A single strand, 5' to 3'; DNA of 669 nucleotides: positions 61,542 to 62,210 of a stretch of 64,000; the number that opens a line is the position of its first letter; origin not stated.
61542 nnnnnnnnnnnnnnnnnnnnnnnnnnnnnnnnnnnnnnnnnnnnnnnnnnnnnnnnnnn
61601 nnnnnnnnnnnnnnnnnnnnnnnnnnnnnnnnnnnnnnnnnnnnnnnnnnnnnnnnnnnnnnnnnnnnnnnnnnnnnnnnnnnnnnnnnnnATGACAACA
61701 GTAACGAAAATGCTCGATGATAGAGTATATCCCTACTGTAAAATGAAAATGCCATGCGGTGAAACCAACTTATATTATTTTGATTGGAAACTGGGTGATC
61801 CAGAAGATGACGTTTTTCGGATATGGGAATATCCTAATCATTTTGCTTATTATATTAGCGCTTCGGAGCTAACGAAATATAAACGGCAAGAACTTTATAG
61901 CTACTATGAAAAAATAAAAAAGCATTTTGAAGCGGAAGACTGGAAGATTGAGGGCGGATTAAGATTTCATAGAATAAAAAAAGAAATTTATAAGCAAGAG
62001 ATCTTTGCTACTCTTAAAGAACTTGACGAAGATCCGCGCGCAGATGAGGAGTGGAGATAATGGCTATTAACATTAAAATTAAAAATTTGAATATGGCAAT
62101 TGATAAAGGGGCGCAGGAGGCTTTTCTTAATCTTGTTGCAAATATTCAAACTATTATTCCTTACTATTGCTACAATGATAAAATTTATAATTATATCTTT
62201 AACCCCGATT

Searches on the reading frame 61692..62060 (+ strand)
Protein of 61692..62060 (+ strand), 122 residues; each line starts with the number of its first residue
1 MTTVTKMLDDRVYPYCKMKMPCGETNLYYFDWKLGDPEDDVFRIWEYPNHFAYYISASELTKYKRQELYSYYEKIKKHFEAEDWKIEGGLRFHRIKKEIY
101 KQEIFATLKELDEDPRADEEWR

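Call 46: find_encoding_contigs(protein=window:61692-62060:+, flank=10000, max_places=3)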
Protein window:61692-62060:+ (122 aa): 2 contigs read that carry it; 2 places shown.
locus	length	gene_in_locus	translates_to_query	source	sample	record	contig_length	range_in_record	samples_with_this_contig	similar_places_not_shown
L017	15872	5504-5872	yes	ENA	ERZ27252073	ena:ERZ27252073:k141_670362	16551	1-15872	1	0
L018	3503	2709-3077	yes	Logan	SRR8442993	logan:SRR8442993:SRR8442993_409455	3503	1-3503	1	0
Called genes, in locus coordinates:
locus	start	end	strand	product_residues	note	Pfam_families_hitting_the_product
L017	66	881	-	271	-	-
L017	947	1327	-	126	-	-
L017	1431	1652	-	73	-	-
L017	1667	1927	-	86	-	-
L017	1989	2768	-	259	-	-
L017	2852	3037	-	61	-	-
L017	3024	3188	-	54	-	-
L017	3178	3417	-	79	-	-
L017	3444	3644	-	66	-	-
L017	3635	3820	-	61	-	-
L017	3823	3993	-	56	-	-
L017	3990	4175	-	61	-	-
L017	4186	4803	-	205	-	-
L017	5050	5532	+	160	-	-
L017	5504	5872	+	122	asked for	-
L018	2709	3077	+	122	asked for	-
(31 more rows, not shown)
